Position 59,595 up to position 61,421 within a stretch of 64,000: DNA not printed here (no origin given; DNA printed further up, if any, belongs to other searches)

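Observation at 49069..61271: Adenylation-less NRPS-like gene set wrapped around a YejABEF-type peptide importer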

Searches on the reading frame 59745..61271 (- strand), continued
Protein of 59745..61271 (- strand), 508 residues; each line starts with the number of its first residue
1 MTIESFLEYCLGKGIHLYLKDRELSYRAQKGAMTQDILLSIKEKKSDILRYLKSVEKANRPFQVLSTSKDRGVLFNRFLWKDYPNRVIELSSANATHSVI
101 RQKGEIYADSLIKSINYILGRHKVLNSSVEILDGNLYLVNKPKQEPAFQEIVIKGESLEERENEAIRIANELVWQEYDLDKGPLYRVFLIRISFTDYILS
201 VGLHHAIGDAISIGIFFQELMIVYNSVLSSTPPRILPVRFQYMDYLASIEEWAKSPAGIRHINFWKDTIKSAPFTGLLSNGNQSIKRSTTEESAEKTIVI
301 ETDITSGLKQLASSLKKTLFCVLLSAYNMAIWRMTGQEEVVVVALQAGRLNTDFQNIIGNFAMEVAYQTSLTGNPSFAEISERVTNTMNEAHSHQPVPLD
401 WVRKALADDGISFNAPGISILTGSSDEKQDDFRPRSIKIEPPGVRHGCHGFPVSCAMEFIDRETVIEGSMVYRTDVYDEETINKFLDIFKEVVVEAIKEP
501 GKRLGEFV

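Call 24: find_encoding_contigs(protein=P0021, flank=10000, max_places=1)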
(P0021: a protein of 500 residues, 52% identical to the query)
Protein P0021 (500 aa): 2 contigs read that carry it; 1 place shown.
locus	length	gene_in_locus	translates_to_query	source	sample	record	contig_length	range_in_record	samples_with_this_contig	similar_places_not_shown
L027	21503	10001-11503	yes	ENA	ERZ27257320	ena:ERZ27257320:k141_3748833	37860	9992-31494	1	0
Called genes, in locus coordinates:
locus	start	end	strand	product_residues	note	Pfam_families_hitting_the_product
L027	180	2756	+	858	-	PF11897:DUF3417, PF00343:Phosphorylase, PF28476:GlgP_C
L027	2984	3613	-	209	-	PF02525:Flavodoxin_2, PF03358:FMN_red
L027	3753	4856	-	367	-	PF26061:DUF8021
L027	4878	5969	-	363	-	PF26061:DUF8021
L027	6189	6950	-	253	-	PF02535:Zip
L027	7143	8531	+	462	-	PF00939:Na_sulph_symp, PF03600:CitMHS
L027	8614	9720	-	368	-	PF02625:XdhC_CoxI, PF13478:XdhC_C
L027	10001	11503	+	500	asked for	PF18563:TubC_N, PF00668:Condensation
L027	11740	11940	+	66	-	-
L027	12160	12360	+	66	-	-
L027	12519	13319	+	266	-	PF02517:Rce1-like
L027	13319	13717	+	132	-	PF00550:PP-binding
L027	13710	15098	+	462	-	PF00668:Condensation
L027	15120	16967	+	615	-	PF00496:SBP_bac_5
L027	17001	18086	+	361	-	PF00528:BPD_transp_1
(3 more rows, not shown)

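Call 25: find_encoding_contigs(protein=P0040, flank=10000, max_places=1)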
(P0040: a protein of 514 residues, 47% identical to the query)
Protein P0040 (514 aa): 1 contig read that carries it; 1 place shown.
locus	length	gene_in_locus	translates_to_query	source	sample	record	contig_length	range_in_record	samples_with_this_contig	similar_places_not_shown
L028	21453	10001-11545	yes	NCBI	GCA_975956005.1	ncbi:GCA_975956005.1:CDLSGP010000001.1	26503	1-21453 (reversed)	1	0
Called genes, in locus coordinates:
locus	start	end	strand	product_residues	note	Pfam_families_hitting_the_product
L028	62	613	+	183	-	PF02357:NusG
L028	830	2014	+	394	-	PF25919:BSH_CusB (faint), PF25917:BSH_RND (weak), PF26002:Beta-barrel_AprE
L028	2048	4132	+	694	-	PF03412:Peptidase_C39, PF00664:ABC_membrane, PF03215:Rad17 (faint), PF00005:ABC_tran, PF02463:SMC_N (faint)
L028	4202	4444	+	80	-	-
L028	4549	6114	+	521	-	PF01694:Rhomboid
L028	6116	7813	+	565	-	PF00501:AMP-binding, PF13193:AMP-binding_C (weak)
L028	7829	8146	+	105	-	PF00550:PP-binding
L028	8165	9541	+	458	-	PF00144:Beta-lactamase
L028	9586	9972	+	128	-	-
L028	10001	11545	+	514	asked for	PF00668:Condensation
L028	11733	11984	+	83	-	-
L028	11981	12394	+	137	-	PF01850:PIN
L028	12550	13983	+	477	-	PF00668:Condensation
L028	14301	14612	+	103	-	PF21716:dnstrm_HI1420, PF01381:HTH_3 (weak)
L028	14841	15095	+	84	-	PF07704:PSK_trans_fac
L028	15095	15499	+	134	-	PF01850:PIN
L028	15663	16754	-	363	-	PF02463:SMC_N (faint), PF00005:ABC_tran, PF13304:AAA_21 (faint)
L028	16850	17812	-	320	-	PF00528:BPD_transp_1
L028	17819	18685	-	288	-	PF00528:BPD_transp_1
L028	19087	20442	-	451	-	PF01547:SBP_bac_1, PF13416:SBP_bac_8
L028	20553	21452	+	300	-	?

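Call 29: find_encoding_contigs(protein=P0001, flank=10000, max_places=3)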
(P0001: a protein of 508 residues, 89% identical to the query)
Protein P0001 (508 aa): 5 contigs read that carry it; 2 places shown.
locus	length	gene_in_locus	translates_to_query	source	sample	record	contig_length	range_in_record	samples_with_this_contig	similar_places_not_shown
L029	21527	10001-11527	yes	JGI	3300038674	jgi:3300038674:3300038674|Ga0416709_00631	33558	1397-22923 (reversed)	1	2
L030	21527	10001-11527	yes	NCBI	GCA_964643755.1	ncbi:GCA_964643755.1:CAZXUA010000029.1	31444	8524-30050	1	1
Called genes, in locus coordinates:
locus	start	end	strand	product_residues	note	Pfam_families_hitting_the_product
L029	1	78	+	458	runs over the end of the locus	PF00144:Beta-lactamase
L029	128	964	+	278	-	PF15890:Peptidase_Mx1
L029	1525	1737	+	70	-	-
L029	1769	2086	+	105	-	-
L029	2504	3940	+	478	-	-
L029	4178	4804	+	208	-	-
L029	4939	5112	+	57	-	-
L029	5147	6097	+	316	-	PF01797:Y1_Tnp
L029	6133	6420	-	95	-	PF01381:HTH_3 (weak)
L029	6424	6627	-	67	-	PF05015:HigB-like_toxin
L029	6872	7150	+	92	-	PF02604:PhdYeFM_antitox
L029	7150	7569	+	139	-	PF01850:PIN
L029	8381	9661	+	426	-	PF00078:RVT_1, PF08388:GIIM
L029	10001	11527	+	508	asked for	PF18563:TubC_N, PF00668:Condensation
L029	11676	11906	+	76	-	PF05635:23S_rRNA_IVP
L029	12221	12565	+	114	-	PF00550:PP-binding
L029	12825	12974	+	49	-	PF13366:PDDEXK_3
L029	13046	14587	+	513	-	PF00668:Condensation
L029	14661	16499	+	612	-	PF00496:SBP_bac_5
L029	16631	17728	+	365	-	PF00528:BPD_transp_1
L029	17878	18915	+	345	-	PF00528:BPD_transp_1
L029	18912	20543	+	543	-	PF00005:ABC_tran, PF02463:SMC_N (weak), PF13304:AAA_21 (weak), PF13166:AAA_13 (faint), PF08352:oligo_HPY (faint), PF00005:ABC_tran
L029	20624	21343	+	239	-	PF00975:Thioesterase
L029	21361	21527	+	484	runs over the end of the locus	PF08100:Dimerisation, PF00891:Methyltransf_2, PF01564:Spermine_synth (weak), PF13489:Methyltransf_23 (weak), PF08241:Methyltransf_11 (weak), PF08242:Methyltransf_12 (weak), PF13649:Methyltransf_25, PF13847:Methyltransf_31 (weak), +1 more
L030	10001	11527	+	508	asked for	PF18563:TubC_N, PF00668:Condensation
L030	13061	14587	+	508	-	PF00668:Condensation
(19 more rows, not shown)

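Call 30: find_encoding_contigs(protein=P0002, flank=10000, max_places=1)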
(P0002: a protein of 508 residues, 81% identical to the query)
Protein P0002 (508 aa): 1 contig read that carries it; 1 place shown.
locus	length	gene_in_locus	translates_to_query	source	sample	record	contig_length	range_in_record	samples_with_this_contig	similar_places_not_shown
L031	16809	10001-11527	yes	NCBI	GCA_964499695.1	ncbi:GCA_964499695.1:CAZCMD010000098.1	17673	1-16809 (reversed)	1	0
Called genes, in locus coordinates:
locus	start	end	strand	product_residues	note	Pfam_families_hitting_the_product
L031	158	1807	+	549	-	PF00501:AMP-binding, PF13193:AMP-binding_C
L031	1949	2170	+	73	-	PF02604:PhdYeFM_antitox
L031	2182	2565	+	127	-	PF01850:PIN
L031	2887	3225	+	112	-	PF00550:PP-binding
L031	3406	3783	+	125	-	PF05635:23S_rRNA_IVP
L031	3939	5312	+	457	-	PF00144:Beta-lactamase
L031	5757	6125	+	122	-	-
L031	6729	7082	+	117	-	-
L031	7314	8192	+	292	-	PF15890:Peptidase_Mx1 (weak)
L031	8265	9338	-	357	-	PF01609:DDE_Tnp_1, PF13751:DDE_Tnp_1_6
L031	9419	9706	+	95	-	-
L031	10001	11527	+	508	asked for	PF18563:TubC_N, PF00668:Condensation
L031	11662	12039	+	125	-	PF05635:23S_rRNA_IVP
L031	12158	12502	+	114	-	PF00550:PP-binding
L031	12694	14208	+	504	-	PF00668:Condensation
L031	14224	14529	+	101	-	-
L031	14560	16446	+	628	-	PF12969:DUF3857, PF01841:Transglut_core (weak)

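Call 36: search_protein_families(library=pfam, proteins=[L029:2504-3940:+, L029:4121-4804:+, L031:6729-7082:+, L031:158-1807:+, L031:3939-5312:+, L031:7299-8192:+, L028:9586-9972:+, L031:2827-3225:+], max_evalue=0.01)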
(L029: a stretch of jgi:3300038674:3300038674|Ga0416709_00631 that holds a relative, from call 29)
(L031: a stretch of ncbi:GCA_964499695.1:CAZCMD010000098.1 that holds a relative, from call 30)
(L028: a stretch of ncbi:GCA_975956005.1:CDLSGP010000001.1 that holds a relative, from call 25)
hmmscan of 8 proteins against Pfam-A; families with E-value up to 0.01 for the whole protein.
L029:2504-3940:+ (478 aa): 0 families

L029:4121-4804:+ (227 aa): 0 families

L031:6729-7082:+ (117 aa): 1 family
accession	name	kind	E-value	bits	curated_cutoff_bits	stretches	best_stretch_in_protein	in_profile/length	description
PF20990.2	DUF2207_C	-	0.0018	18.5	33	1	3-86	104-177/247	Predicted membrane protein (DUF2207) C-terminal domain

L031:158-1807:+ (549 aa): 2 families
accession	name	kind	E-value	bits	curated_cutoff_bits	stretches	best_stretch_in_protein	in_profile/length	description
PF00501.34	AMP-binding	-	1.8e-66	224.9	29.9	1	44-411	5-383/384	AMP-binding enzyme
PF13193.12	AMP-binding_C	-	1.6e-11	45.4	24.5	1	462-537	1-76/76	AMP-binding enzyme C-terminal domain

L031:3939-5312:+ (457 aa): 1 family
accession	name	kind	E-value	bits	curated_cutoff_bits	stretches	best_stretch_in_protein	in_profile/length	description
PF00144.29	Beta-lactamase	-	1.8e-40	139.6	27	1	24-345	3-313/329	Beta-lactamase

L031:7299-8192:+ (297 aa): 1 family
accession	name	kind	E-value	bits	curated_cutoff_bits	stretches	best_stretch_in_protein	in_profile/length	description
PF15890.11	Peptidase_Mx1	-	3.2e-07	30.4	25.6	1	179-285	126-233/240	Putative zinc-binding metallo-peptidase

L028:9586-9972:+ (128 aa): 0 families

L031:2827-3225:+ (132 aa): 1 family
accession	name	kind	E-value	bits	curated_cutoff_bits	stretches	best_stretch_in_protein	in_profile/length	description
PF00550.31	PP-binding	-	2.3e-13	50.6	20.8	1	42-102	3-65/67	Phosphopantetheine attachment site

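Call 37: search_protein_families(library=ncbifam, proteins=[L029:2504-3940:+, L029:4121-4804:+, L031:6729-7082:+, L031:158-1807:+, L031:3939-5312:+, L031:7299-8192:+, L028:9586-9972:+], max_evalue=0.01)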
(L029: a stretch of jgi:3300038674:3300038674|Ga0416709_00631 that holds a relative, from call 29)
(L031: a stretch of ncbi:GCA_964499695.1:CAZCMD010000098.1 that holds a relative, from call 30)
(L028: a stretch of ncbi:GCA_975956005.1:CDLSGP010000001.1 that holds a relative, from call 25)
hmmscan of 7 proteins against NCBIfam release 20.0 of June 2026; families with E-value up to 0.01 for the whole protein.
L029:2504-3940:+ (478 aa): 1 family
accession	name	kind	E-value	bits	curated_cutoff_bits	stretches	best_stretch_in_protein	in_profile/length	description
NF038145.1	Hvo_1808_fam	equivalog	1.2e-11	44.6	200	1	51-291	24-257/432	Hvo_1808 family surface protein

L029:4121-4804:+ (227 aa): 0 families

L031:6729-7082:+ (117 aa): 1 family
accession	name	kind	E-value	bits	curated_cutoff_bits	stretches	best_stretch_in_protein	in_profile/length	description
TIGR02003.1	PTS-II-BC-unk1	hypoth_equivalog_domain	0.0034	16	649.85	1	20-73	157-210/547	PTS transporter subunit IIBC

L031:158-1807:+ (549 aa): 106 families (the best 25 are shown)
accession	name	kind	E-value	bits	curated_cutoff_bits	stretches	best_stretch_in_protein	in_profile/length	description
NF004837.0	PRK06187.1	subfamily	1.2e-90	304.3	476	1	42-547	15-522/531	long-chain-fatty-acid--CoA ligase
NF052580.1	Str24CoAsynCasG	equivalog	9.6e-86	288.3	750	1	3-543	9-546/548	steroid-24-oyl-CoA synthetase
NF002966.0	PRK03640.1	equivalog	3.7e-63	213.8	556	2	247-546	186-479/483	o-succinylbenzoate--CoA ligase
NF006182.0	PRK08316.1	subfamily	2.9e-59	200.9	663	1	44-547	20-517/523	fatty acyl-CoA synthetase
TIGR01923.1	menE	equivalog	6.6e-58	196.6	330.15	1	61-543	1-442/442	o-succinylbenzoate--CoA ligase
NF005801.1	PRK07656.1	equivalog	9.1e-58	196.1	657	1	43-544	10-500/500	FadD3 family acyl-CoA ligase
NF005307.0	PRK06839.1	equivalog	1.1e-57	195.9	748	1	53-546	21-492/496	o-succinylbenzoate--CoA ligase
NF006181.0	PRK08314.1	subfamily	8.5e-57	192.6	705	2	179-546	198-553/563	long-chain-fatty-acid--CoA ligase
NF009233.0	PRK12583.1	subfamily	1.6e-55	188.6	832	2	183-547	199-550/558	fatty acid CoA ligase family protein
NF004797.0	PRK06145.1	equivalog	3.5e-53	180.7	850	1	53-546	21-494/499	acyl-CoA synthetase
NF004822.0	PRK06178.1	equivalog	2.7e-52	178.1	782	2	119-547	151-567/571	acyl-CoA synthetase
NF004114.0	PRK05605.1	equivalog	2.8e-52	177.8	766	1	178-548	214-570/575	long-chain-fatty-acid--CoA ligase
NF004758.0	PRK06087.1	equivalog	6.2e-52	176.7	736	1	39-548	28-536/548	medium-chain fatty-acid--CoA ligase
NF052269.1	Staph_lig_FadD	equivalog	4e-51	173.9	650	1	58-547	26-493/499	long-chain-fatty-acid--CoA ligase FadD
NF006523.0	PRK08974.1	equivalog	7.8e-51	172.8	884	2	182-546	203-552/561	long-chain-fatty-acid--CoA ligase FadD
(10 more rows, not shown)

L031:3939-5312:+ (457 aa): 46 families (the best 25 are shown)
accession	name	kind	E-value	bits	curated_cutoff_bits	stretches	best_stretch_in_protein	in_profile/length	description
NF033085.1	bla_class_C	equivalog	1.7e-25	89.6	415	1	19-226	5-207/356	class C beta-lactamase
NF045671.1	blaPNC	exception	2.3e-20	72.8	750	1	18-225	45-247/401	PNC family class C beta-lactamase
NF012173.1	CMY2-MIR-ACT-EC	exception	3.8e-19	68.7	680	1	17-218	27-223/380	CMY2/MIR/ACT/EC family class C beta-lactamase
NF041666.1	ampC_Ecan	exception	3.3e-18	65.7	860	1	24-217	34-222/381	CMY2-MIR-ACT-EC family cephalosporin-hydrolyzing class C beta-lactamase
NF038366.1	blaSFDC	exception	4.3e-17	62.2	840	1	24-217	34-222/382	SFDC family class C beta-lactamase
NF000191.1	CMY2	exception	4.7e-17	61.8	800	1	19-217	29-222/381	CMY-2 family class C beta-lactamase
NF000385.4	blaACT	exception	9.8e-17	61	810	1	19-217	29-222/380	ACT family cephalosporin-hydrolyzing class C beta-lactamase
NF038089.1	blaYRC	exception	1e-16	60.9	870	1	27-217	38-222/381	YRC family class C beta-lactamase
NF038069.1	blaIDC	exception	1.2e-16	60.6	850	1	29-217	49-232/395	IDC family class C beta-lactamase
NF007943.0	PRK10662.1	equivalog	4.4e-16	58.4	266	1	16-201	31-221/380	D-alanyl-D-alanine-carboxypeptidase/endopeptidase AmpH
NF000185.2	BlaEC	exception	7.8e-16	58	850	1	18-216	24-217/377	BlaEC family class C beta-lactamase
NF040478.1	blaLAQ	exception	9.3e-16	57.7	850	1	19-215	28-219/380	LAQ family class C beta-lactamase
NF000187.3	BlaMIR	exception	2.6e-15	56.4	882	1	20-215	30-220/381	MIR family cephalosporin-hydrolyzing class C beta-lactamase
NF053709.1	blaAKO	exception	3.5e-15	55.8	875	1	23-217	33-222/381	AKO family class C beta-lactamase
NF012102.1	blaDHA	exception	4.1e-15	55.7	800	1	29-220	38-224/379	DHA family class C beta-lactamase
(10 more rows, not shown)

L031:7299-8192:+ (297 aa): 2 families
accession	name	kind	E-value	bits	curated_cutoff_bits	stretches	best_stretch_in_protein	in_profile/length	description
NF047804.1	LIC13305_lipo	equivalog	1.6e-05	24.4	250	1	110-266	64-229/274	LIC13305 family lipoprotein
TIGR04549.1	LP_HExxH_w_tonB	subfamily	0.00037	19.8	75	1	180-285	140-241/261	substrate import-associated zinc metallohydrolase lipoprotein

L028:9586-9972:+ (128 aa): 0 families

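Call 38: find_related_loci(query=A1, collection=metagenome_contigs, flank=10000)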
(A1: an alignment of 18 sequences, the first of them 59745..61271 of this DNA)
Query A1 (508 aa) in metagenome_contigs; peptide patterns used: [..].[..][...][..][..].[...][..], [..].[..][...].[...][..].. (x = any residue, [..] = any of these).
413 stretches matched a pattern; 22 encode a relative of the query (tblastn E <= 1e-3); 22 distinct loci.
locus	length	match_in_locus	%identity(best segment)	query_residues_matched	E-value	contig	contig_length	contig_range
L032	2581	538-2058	82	1-507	0e+0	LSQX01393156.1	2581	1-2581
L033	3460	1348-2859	55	1-504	0e+0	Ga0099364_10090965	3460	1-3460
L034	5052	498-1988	54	1-499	0e+0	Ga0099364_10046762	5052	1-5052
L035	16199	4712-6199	53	1-498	0e+0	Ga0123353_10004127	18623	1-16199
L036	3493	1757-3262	52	3-507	0e+0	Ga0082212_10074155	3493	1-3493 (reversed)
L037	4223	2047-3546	52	1-502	0e+0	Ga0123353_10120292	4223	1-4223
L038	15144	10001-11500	52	1-502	3e-177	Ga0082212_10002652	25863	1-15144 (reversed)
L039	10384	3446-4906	52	1-489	2e-176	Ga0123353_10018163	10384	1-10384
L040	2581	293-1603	55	62-498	0e+0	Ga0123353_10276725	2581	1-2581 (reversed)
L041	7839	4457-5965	48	1-508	7e-168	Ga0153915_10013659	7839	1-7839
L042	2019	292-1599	53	62-497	4e-177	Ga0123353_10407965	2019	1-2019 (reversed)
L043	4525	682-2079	53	32-499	4e-167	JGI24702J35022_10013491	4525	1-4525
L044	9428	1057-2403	52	52-499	2e-159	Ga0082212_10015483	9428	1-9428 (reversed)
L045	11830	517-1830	53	62-499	4e-157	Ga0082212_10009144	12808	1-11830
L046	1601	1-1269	54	77-499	6e-166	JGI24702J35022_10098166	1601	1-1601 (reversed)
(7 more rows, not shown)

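Call 72: search_protein_representatives(alignment_id=A1)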
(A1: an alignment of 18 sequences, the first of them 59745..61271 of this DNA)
Query: 18 sequences, 510 profile positions. Proteins with E-value up to 0.001 (for the whole library): 91746; up to 1e-10: 69573; up to 1e-30: 34448. The best 150 are listed.
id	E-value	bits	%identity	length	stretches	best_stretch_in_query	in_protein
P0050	0.0e+00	1071.7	-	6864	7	100-503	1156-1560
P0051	7.4e-296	997.6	-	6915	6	99-505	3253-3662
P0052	2.0e-292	986.3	-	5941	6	91-507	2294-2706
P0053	7.0e-287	968.0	-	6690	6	102-500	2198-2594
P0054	1.8e-274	927.0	-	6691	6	1-492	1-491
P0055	2.6e-274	926.5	-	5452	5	2-504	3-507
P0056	5.6e-271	915.5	-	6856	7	96-507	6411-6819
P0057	1.4e-270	914.2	-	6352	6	100-506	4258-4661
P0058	9.5e-270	911.4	-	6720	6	99-501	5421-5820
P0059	5.1e-265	895.8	-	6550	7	100-506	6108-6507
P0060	1.8e-264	894.1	-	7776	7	101-504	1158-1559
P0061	2.2e-264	893.7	-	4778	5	99-506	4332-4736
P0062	2.9e-264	893.3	-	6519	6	102-505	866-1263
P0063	1.2e-260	881.4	-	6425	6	100-506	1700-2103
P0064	6.2e-259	875.8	-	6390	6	100-507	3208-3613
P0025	2.0e-243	824.6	-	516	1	1-507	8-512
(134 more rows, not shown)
